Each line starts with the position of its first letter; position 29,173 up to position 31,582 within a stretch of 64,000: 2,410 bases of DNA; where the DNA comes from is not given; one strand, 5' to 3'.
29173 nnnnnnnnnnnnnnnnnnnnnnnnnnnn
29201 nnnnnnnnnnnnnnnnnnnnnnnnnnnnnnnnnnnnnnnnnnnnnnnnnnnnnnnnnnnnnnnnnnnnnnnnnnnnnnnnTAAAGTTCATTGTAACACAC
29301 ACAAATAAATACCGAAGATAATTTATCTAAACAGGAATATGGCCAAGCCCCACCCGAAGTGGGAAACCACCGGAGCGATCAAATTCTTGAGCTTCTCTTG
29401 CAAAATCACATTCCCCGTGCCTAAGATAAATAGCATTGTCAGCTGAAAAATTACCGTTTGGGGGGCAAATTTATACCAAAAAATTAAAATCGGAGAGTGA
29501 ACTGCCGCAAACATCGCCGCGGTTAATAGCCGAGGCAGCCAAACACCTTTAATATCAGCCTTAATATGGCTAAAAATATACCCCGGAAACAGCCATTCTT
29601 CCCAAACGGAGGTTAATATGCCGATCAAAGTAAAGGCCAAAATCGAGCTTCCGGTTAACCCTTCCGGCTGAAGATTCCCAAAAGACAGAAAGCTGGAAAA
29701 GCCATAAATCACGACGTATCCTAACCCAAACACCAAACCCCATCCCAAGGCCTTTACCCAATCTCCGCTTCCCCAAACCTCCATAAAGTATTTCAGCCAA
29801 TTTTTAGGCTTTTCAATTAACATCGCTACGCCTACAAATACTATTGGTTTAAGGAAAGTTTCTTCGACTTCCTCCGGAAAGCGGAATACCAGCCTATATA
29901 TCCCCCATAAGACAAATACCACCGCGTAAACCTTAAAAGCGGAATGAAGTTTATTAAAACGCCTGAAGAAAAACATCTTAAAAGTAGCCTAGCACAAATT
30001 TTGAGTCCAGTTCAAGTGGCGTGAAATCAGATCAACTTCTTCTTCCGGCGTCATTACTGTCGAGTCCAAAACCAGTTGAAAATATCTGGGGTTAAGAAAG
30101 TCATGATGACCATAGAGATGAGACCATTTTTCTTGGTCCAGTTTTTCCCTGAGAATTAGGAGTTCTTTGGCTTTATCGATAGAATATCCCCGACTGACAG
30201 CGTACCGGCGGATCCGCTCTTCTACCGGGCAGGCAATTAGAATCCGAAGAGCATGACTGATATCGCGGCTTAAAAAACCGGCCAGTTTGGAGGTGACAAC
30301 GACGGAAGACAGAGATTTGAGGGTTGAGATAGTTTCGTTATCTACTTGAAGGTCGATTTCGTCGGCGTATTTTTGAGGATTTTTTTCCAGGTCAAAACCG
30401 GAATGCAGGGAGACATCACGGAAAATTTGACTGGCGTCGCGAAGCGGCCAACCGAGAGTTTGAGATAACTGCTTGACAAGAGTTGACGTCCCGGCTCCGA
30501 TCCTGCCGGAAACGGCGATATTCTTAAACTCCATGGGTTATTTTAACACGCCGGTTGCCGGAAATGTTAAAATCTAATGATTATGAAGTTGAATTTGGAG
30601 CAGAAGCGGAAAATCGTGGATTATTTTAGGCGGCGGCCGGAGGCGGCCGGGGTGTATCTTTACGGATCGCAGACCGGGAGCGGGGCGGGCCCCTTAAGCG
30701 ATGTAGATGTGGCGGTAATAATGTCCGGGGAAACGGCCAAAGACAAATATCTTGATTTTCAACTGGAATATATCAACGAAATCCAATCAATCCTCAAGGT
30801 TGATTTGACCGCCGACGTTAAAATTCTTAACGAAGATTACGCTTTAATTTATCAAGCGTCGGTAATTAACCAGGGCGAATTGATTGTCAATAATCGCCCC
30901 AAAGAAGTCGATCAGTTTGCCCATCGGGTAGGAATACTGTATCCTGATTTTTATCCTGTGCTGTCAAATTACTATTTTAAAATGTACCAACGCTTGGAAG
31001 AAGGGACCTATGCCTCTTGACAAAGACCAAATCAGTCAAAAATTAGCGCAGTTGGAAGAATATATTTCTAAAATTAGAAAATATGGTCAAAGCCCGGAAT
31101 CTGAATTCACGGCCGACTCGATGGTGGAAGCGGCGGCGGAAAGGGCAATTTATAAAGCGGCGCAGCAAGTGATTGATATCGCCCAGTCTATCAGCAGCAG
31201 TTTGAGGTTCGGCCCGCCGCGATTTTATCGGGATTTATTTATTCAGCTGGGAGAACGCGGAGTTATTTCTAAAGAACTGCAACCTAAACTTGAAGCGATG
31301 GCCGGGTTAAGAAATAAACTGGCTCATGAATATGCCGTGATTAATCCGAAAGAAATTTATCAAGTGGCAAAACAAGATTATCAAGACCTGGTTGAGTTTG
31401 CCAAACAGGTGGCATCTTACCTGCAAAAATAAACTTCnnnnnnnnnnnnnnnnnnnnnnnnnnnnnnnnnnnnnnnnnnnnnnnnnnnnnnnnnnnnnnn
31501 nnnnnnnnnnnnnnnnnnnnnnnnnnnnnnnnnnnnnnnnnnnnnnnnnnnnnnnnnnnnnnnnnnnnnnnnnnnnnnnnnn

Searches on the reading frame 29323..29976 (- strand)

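Call 65: search_protein_families(library=pfam, proteins=[window:29323-29976:-], max_evalue=0.0001)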
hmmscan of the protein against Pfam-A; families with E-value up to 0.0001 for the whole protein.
window:29323-29976:- (217 aa): 1 family
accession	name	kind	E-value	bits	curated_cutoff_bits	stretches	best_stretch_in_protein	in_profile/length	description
PF02517.21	Rce1-like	-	5.7e-10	39.8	22.4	1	110-210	3-91/93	Type II CAAX prenyl endopeptidase Rce1-like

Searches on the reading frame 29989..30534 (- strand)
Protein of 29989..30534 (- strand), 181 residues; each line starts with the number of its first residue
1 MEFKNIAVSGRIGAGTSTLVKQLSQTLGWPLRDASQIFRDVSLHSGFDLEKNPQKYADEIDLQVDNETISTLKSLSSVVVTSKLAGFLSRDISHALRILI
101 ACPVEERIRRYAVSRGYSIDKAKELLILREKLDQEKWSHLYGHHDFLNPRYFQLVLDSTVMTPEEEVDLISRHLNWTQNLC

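Call 65: search_protein_families(library=pfam, proteins=[window:29989-30534:-], max_evalue=0.0001)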
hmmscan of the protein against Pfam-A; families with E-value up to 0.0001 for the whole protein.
window:29989-30534:- (181 aa): 3 families
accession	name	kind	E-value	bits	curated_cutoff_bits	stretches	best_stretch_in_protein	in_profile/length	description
PF13189.12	Cytidylate_kin2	-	2.2e-15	57.7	28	1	5-159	1-175/176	Cytidylate kinase-like family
PF13238.12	AAA_18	-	1.3e-10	42.3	29.4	1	6-123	1-119/128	AAA domain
PF01712.25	dNK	-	6.1e-05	23.3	27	0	6-81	1-73/203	Deoxynucleoside kinase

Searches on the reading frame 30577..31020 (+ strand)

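Call 65: search_protein_families(library=pfam, proteins=[window:30577-31020:+], max_evalue=0.0001)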
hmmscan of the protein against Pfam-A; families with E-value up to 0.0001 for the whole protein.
window:30577-31020:+ (147 aa): 2 families
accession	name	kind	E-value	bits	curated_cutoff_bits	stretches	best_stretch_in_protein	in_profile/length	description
PF18765.7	Polbeta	-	9.1e-13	48.6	26.9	1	12-106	2-90/93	Polymerase beta, Nucleotidyltransferase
PF01909.29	NTP_transf_2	-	2.8e-07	31.3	21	1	11-76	2-68/93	Nucleotidyltransferase domain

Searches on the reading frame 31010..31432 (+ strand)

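Call 65: search_protein_families(library=pfam, proteins=[window:31010-31432:+], max_evalue=0.0001)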
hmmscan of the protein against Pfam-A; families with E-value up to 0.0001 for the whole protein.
window:31010-31432:+ (140 aa): 1 family
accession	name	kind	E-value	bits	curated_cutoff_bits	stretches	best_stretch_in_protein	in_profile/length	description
PF01934.22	HepT-like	-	4.2e-28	97.9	23.5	1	15-134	1-120/120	Ribonuclease HepT-like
